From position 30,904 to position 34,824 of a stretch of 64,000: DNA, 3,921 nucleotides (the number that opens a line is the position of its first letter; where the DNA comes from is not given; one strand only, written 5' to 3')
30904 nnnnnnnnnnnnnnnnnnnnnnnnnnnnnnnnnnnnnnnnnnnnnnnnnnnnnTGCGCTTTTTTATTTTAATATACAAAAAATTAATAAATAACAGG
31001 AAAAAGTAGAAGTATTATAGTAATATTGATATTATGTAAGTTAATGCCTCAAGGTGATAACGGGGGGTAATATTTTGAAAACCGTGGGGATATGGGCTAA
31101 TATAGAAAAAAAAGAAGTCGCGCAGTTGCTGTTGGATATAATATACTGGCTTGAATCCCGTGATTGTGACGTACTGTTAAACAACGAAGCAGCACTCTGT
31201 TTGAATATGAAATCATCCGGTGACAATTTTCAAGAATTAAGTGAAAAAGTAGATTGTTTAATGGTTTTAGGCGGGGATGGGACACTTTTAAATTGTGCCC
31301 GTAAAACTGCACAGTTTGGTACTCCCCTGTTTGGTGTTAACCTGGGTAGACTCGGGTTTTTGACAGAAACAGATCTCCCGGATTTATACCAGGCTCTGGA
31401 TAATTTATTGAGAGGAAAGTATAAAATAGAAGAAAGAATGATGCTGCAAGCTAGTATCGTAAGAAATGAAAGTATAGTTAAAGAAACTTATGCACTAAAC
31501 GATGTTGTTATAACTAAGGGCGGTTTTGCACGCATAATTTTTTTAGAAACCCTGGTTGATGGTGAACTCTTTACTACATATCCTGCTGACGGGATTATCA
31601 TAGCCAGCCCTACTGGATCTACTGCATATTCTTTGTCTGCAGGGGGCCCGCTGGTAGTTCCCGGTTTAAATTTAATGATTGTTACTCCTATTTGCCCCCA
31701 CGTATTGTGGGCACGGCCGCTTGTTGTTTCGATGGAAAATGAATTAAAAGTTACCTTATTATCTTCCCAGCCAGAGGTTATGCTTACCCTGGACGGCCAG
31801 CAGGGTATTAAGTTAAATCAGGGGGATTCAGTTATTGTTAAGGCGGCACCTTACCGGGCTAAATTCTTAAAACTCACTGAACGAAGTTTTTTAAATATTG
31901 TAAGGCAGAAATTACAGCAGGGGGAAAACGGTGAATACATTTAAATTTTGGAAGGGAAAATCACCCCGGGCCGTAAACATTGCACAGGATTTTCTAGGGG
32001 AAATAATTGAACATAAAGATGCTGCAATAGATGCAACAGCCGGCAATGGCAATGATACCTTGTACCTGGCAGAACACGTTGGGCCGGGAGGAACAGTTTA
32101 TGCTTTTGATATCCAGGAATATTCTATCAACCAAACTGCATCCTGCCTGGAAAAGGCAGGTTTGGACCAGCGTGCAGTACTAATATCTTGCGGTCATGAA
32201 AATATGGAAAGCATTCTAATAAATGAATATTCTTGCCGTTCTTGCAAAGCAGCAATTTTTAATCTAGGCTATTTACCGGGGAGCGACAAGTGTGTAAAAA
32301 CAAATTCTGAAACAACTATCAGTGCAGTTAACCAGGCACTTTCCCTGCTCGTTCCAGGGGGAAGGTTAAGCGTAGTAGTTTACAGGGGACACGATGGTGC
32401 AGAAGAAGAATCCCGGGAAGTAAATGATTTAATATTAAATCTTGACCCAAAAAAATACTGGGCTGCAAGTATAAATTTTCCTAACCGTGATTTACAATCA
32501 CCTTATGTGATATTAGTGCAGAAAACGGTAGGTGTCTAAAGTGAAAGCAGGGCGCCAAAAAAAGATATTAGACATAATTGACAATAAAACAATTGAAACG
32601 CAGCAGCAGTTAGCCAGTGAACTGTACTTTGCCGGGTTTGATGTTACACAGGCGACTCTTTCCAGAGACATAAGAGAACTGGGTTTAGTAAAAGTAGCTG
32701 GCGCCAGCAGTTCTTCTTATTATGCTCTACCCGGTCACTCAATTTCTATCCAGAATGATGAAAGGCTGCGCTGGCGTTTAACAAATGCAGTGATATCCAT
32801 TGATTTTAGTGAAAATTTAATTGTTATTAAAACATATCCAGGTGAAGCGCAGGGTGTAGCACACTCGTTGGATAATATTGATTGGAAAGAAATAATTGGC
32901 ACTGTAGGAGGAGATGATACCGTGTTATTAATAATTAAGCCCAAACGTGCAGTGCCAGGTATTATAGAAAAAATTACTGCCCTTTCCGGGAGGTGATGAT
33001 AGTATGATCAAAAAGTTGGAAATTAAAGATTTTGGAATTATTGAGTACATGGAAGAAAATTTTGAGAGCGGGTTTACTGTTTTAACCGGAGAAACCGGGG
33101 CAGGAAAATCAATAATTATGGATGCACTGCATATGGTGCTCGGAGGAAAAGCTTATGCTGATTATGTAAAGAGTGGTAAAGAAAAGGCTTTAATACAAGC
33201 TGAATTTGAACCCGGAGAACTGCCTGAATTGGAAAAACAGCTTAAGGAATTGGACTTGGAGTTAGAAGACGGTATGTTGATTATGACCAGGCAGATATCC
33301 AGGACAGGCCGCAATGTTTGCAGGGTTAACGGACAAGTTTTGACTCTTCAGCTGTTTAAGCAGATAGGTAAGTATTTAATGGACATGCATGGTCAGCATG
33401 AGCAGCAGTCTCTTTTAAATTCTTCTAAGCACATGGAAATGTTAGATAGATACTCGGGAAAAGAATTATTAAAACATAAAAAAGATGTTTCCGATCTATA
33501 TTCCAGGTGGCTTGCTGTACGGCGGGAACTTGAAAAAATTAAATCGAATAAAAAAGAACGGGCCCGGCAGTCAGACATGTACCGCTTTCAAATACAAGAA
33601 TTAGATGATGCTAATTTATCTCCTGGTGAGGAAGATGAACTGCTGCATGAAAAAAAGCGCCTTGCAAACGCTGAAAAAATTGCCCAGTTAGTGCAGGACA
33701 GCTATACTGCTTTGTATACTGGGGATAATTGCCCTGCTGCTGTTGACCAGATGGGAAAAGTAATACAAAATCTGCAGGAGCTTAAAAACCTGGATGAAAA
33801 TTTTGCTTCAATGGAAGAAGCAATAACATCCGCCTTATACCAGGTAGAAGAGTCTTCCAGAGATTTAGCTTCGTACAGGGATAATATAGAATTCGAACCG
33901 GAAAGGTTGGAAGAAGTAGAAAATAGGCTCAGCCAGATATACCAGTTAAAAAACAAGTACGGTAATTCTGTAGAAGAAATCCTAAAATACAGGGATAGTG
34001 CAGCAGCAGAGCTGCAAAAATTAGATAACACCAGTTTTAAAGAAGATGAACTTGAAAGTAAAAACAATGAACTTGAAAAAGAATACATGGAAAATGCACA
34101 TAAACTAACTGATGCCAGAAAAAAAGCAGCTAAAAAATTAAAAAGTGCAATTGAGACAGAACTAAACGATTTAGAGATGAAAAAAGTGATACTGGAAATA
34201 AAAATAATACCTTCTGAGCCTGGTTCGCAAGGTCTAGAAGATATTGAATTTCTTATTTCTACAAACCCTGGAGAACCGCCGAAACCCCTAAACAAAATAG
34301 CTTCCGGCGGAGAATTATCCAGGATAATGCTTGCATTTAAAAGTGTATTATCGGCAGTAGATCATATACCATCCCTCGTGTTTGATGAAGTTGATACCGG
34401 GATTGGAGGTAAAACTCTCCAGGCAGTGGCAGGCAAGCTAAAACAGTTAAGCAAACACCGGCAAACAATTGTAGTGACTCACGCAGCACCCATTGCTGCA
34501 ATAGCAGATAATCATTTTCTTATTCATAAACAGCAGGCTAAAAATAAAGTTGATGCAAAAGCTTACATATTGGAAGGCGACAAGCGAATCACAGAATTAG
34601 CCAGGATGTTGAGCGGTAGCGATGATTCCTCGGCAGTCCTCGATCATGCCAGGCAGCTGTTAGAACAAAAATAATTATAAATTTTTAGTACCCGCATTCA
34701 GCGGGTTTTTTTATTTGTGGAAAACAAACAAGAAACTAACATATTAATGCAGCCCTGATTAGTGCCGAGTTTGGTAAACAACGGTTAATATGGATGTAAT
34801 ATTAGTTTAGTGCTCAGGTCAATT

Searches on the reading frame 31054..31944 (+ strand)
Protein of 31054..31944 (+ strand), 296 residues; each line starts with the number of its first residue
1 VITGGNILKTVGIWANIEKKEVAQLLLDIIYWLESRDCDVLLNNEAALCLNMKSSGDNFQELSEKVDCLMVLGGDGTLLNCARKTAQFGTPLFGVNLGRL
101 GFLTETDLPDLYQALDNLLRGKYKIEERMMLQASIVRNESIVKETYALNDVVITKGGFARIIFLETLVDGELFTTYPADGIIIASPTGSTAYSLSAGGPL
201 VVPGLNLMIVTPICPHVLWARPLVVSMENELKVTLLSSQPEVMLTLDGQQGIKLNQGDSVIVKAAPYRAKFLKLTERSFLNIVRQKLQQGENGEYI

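Call 4: search_protein_families(library=pfam, proteins=[window:31054-31944:+])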
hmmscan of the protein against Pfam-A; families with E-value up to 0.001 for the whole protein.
window:31054-31944:+ (296 aa): 2 families
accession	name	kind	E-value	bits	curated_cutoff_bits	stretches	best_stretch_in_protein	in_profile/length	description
PF20143.4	NAD_kinase_C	-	2.3e-34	118.3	23.7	1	148-273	1-125/126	ATP-NAD kinase C-terminal domain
PF01513.26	NAD_kinase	-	4.9e-16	59.7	25.5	1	12-123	2-130/130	ATP-NAD kinase N-terminal domain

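Call 5: search_protein_families(library=ncbifam, proteins=[window:31054-31944:+])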
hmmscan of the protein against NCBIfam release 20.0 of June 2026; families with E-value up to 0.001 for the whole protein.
window:31054-31944:+ (296 aa): 18 families
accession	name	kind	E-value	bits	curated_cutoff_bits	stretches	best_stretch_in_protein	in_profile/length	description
NF002561.0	PRK02155.1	equivalog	5.2e-75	252.5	371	1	8-290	6-288/297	NAD kinase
NF002306.0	PRK01231.1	equivalog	2.2e-74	250.3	316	1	8-291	8-293/299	NAD(+) kinase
NF002521.0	PRK01911.1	equivalog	4.6e-65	219.9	309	1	11-292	3-289/292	NAD kinase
NF002893.0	PRK03378.1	equivalog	7.3e-62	209.3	386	1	7-289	4-287/292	NAD(+) kinase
NF002984.0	PRK03708.1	equivalog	1.4e-61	208.4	326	1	11-289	3-275/277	NAD(+) kinase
NF010678.0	PRK14076.1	equivalog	1.8e-61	208.7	493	1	9-287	292-567/570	bifunctional NADP phosphatase/NAD kinase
NF002732.0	PRK02649.1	equivalog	7.8e-61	206.2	348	1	60-290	63-292/305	NAD(+) kinase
NF002892.0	PRK03372.1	equivalog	2.1e-60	204.6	299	1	55-288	59-293/312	NAD kinase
NF002579.0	PRK02231.1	equivalog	7e-59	199.6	459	1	8-288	12-295/301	NAD(+) kinase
NF003391.0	PRK04539.1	equivalog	3.1e-58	197.2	470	1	8-292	5-294/296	inorganic polyphosphate/ATP-NAD kinase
NF010679.0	PRK14077.1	equivalog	9.7e-57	192.5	343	1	8-290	10-286/287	NAD(+) kinase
NF002731.0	PRK02645.1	equivalog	4.6e-56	190.5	312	1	33-288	28-291/305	NAD(+) kinase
NF002255.0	PRK01185.1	subfamily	1.9e-54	184.6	304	1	11-287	3-265/271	NAD(+) kinase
NF010677.0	PRK14075.1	equivalog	4.6e-42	144.3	260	1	61-290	38-253/257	NAD(+) kinase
NF003406.0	PRK04761.1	equivalog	7.8e-24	84.2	211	1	63-216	34-183/257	NAD kinase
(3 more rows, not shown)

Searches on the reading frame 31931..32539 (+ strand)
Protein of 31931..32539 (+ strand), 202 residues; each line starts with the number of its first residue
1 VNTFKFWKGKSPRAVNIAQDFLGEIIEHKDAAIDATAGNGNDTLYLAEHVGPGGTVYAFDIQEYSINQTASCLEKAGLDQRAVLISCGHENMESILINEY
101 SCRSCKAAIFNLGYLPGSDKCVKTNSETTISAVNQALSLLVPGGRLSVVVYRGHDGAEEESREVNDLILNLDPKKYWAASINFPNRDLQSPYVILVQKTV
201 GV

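Call 4: search_protein_families(library=pfam, proteins=[window:31931-32539:+])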
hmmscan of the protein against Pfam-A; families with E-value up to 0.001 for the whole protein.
window:31931-32539:+ (202 aa): 3 families
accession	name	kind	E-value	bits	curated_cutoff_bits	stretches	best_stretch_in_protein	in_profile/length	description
PF06962.18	rRNA_methylase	-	5.6e-41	140.1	22.7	1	56-197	1-137/137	Putative rRNA methylase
PF13847.12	Methyltransf_31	-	6.1e-08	32.9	27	1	29-158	4-119/145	Methyltransferase domain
PF13649.12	Methyltransf_25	-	0.00097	20.2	27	0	33-83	2-49/97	Methyltransferase domain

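Call 5: search_protein_families(library=ncbifam, proteins=[window:31931-32539:+])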
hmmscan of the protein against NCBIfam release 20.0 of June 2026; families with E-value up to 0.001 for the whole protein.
window:31931-32539:+ (202 aa): 4 families
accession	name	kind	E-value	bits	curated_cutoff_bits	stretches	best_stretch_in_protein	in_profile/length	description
NF053511.1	tRNA_U34_MnmM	equivalog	6.6e-59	198.5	135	1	13-198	2-182/183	tRNA 5-(aminomethyl)-2-thiouridylate-methyltransferase MnmM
TIGR04364.1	methyltran_FxLD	equivalog_domain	5.6e-05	22.4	320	1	37-89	91-142/394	methyltransferase, FxLD system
NF052510.1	methyltran_MpqE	exception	8.9e-05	22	335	1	27-104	45-119/234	methyl-plastoquinone biosynthesis methyltransferase MpqE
NF047649.1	MTase_UXPK_star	exception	0.00012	21.2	460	1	26-82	75-131/283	methyltransferase/UXPK-star double selenoprotein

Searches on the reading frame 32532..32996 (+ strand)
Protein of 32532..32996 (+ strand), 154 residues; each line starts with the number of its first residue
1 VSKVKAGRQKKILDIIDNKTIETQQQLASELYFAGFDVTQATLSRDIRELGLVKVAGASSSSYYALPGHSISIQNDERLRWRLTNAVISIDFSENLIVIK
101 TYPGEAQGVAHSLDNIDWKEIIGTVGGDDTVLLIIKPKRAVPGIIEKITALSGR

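Call 4: search_protein_families(library=pfam, proteins=[window:32532-32996:+])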
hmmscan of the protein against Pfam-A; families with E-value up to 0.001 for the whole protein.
window:32532-32996:+ (154 aa): 2 families
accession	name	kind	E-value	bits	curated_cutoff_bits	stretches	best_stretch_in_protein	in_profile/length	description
PF02863.23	Arg_repressor_C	-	6.3e-25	87.2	25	1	84-149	2-67/68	Arginine repressor, C-terminal domain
PF01316.27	Arg_repressor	-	5e-23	81.1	27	1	5-67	3-65/70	Arginine repressor, DNA binding domain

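Call 5: search_protein_families(library=ncbifam, proteins=[window:32532-32996:+])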
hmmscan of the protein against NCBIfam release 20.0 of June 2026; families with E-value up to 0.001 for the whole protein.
window:32532-32996:+ (154 aa): 5 families
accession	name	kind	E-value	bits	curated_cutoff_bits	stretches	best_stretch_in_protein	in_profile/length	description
TIGR01529.1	argR_whole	equivalog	3.1e-42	144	130.45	1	7-151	2-145/146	arginine repressor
NF003281.1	PRK04280.1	equivalog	3.4e-40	137.6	182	1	5-150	2-146/148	transcriptional regulator AhrC/ArgR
NF001680.0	PRK00441.1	equivalog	3e-39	134.5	184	1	5-150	2-146/150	arginine repressor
NF002880.0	PRK03341.1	equivalog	1.5e-35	122.3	200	1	3-136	13-151/170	arginine repressor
NF003457.0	PRK05066.1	equivalog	8.1e-19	67.7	194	1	12-150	14-150/156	transcriptional regulator ArgR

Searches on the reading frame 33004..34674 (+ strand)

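Call 4: search_protein_families(library=pfam, proteins=[window:33004-34674:+])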
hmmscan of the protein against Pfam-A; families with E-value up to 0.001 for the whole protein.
window:33004-34674:+ (556 aa): 5 families
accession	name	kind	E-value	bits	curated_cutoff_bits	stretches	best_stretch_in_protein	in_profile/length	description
PF02463.25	SMC_N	-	1.5e-21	77.3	40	1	1-513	1-217/220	RecF/RecN/SMC N terminal domain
PF13476.12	AAA_23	-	3.9e-13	50.9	27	1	4-258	1-177/201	AAA domain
PF13175.12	AAA_15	-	2e-08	34.7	32.1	1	1-495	1-371/374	AAA ATPase domain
PF13555.12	AAA_29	-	2.8e-06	27.4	27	1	21-57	20-57/61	P-loop containing region of AAA domain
PF13304.12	AAA_21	-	0.00048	20.7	27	0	24-46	1-23/304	AAA domain, putative AbiEii toxin, Type IV TA system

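Call 5: search_protein_families(library=ncbifam, proteins=[window:33004-34674:+])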
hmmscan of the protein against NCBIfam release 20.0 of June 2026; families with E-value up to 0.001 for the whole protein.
window:33004-34674:+ (556 aa): 14 families
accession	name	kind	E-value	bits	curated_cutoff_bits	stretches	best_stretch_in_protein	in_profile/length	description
TIGR00634.1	recN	equivalog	1.4e-167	559.1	407.85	1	1-555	1-563/563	DNA repair protein RecN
NF008121.0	PRK10869.1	equivalog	9.5e-125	417.2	418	1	1-554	1-552/553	DNA repair protein RecN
TIGR02169.1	SMC_prok_A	equivalog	5.3e-13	47.6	729.4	2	2-86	2-89/1165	chromosome segregation protein SMC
NF045780.1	TrlF_fam_ATP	equivalog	3.9e-10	39.1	350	1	5-418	293-735/944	TrlF family AAA-like ATPase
NF045487.1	ASRP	equivalog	9.4e-09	34.4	300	1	253-398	350-502/593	archaea-specific SMC-related protein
TIGR02168.1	SMC_prok_B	equivalog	7.8e-08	30.5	567.35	0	135-394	703-962/1181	chromosome segregation protein SMC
TIGR00611.2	recf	equivalog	6.6e-07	28.8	172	1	2-72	1-76/339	DNA replication/repair protein RecF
NF010680.0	PRK14079.1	equivalog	1.5e-05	24.1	386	1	4-81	5-87/349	recombination protein F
NF040873.1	AztA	equivalog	6e-05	22.7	220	0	434-503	121-187/191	zinc ABC transporter ATP-binding protein AztA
TIGR04521.1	ECF_ATPase_2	equivalog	8.9e-05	21.7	330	0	434-517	146-228/279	energy-coupling factor transporter ATPase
NF003034.1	PRK03918.1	equivalog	9.8e-05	20.5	700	0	2-47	3-48/878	DNA double-strand break repair ATPase Rad50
TIGR02857.1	CydD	equivalog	0.00027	20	435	0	434-503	460-525/529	thiol reductant ABC exporter subunit CydD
NF002244.0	PRK01156.1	equivalog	0.00038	18.7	847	1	2-68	3-73/895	DNA double-strand break repair ATPase Rad50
NF002572.0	PRK02224.1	equivalog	0.00058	18.3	1087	0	2-69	3-75/888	DNA double-strand break repair ATPase Rad50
